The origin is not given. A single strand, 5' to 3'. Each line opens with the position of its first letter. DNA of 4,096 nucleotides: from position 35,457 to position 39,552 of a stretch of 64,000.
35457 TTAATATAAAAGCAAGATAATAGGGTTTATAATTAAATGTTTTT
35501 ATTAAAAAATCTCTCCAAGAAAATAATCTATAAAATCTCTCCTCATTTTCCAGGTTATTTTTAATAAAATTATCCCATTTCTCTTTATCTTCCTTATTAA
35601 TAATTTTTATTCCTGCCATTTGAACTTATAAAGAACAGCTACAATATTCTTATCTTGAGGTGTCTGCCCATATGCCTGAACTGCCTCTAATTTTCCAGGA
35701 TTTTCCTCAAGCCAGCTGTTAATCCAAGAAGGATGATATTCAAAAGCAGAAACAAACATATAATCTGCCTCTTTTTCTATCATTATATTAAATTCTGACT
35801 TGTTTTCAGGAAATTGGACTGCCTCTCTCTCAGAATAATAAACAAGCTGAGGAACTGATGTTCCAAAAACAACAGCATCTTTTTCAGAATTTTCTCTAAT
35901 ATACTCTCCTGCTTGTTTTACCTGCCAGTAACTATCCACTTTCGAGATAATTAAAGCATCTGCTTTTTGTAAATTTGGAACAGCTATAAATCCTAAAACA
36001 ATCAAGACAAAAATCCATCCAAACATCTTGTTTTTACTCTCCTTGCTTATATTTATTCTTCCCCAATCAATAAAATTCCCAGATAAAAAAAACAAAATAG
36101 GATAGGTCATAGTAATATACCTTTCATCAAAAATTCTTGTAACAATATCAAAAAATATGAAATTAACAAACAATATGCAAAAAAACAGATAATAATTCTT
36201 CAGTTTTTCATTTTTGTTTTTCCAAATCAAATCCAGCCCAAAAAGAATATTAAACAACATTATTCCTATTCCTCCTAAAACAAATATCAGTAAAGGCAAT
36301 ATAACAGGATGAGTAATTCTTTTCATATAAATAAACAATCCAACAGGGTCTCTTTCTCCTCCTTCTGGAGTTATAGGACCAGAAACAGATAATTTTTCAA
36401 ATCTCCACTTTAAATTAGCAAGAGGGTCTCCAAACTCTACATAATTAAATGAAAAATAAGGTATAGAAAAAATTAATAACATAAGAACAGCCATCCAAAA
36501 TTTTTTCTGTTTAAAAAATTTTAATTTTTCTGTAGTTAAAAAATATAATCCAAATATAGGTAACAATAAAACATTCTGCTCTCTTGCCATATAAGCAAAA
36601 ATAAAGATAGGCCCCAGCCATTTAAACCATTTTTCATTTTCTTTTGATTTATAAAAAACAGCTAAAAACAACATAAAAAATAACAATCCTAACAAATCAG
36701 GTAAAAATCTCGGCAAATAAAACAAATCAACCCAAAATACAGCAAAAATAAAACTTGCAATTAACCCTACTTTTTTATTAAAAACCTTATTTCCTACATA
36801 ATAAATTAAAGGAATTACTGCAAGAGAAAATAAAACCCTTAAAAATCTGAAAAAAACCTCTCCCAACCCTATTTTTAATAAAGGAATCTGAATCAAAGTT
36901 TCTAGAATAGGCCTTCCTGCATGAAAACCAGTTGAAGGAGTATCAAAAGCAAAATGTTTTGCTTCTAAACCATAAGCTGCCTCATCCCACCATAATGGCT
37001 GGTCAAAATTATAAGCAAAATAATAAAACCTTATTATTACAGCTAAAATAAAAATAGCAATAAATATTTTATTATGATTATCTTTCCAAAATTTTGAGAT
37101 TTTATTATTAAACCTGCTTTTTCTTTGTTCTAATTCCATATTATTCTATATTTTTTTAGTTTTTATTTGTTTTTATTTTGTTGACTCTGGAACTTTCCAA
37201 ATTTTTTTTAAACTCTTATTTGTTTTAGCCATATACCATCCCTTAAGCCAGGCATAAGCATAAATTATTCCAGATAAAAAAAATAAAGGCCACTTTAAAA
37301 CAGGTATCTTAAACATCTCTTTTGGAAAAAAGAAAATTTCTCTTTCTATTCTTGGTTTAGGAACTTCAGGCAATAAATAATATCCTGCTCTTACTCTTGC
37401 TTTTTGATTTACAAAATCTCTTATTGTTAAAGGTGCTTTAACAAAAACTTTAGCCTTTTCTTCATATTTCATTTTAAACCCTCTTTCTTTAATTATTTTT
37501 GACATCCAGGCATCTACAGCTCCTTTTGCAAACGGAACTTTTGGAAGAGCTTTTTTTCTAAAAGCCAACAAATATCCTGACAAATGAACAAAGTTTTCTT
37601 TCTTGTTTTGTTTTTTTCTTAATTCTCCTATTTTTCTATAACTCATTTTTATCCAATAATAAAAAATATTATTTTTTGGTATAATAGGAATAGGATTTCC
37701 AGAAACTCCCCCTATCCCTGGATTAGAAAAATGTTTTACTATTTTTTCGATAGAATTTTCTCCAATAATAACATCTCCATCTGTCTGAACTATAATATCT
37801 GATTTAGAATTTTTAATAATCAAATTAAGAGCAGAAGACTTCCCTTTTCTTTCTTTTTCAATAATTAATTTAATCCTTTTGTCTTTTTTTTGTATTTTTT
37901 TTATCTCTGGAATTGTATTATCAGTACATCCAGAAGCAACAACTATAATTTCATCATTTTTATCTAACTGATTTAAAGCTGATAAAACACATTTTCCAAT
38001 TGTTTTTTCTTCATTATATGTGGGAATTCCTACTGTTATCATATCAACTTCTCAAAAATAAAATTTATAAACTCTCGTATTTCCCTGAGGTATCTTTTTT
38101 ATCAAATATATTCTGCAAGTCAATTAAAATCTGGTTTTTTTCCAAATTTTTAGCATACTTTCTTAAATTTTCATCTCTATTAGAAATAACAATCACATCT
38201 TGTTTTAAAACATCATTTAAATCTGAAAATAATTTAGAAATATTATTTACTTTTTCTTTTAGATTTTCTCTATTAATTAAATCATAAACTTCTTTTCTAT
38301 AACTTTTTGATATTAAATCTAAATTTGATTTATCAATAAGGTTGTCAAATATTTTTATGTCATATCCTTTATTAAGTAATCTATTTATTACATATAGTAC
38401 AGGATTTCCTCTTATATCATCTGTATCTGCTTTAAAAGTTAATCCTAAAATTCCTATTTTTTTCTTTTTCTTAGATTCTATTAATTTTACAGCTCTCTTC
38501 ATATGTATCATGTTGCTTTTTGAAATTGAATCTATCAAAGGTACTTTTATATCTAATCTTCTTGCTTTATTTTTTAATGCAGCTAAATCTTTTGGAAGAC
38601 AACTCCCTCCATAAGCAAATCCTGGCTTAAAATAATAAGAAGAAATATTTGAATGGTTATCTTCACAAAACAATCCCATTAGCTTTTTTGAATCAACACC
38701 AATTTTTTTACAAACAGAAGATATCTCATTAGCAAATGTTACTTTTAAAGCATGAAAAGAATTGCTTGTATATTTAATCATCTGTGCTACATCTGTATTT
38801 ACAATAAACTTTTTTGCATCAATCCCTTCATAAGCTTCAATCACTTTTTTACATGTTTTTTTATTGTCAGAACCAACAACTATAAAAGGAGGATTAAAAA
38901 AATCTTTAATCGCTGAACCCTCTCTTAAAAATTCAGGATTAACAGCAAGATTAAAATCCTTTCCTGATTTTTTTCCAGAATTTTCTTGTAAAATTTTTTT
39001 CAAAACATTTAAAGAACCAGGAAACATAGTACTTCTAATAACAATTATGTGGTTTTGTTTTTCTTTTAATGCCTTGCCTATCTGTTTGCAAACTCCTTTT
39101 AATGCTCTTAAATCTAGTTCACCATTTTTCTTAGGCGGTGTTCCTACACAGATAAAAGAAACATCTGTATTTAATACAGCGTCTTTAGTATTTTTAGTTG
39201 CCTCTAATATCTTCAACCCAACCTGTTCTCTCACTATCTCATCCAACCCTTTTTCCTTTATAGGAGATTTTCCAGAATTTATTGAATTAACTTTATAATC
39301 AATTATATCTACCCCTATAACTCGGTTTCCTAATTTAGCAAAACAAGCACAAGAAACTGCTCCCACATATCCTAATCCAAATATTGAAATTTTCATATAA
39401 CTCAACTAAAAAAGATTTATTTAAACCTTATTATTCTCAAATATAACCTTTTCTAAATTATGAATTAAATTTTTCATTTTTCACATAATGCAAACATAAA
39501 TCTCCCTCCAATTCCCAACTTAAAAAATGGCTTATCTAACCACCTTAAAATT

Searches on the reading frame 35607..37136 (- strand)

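Call 31: search_protein_families(library=pfam, proteins=[window:35607-37136:-], max_evalue=0.0001)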
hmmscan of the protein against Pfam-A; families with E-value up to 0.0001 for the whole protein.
window:35607-37136:- (509 aa): 1 family
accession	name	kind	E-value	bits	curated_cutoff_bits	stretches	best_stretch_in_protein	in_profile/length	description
PF13231.12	PMT_2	-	3.3e-11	44.1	26.1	1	90-226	18-156/160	Dolichyl-phosphate-mannose-protein mannosyltransferase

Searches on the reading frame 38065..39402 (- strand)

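Call 31: search_protein_families(library=pfam, proteins=[window:38065-39402:-], max_evalue=0.0001)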
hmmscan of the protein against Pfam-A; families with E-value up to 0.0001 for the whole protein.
window:38065-39402:- (445 aa): 3 families
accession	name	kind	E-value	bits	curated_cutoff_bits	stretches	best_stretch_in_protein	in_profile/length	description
PF03721.20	UDPG_MGDP_dh_N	-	6.2e-58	195.9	27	1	3-185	1-182/187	UDP-glucose/GDP-mannose dehydrogenase family, NAD binding domain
PF00984.24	UDPG_MGDP_dh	-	3.6e-27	94.7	25.4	1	205-297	2-92/94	UDP-glucose/GDP-mannose dehydrogenase family, central domain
PF03720.21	UDPG_MGDP_dh_C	-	7e-15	55.7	30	1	317-435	1-103/103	UDP-glucose/GDP-mannose dehydrogenase family, UDP binding domain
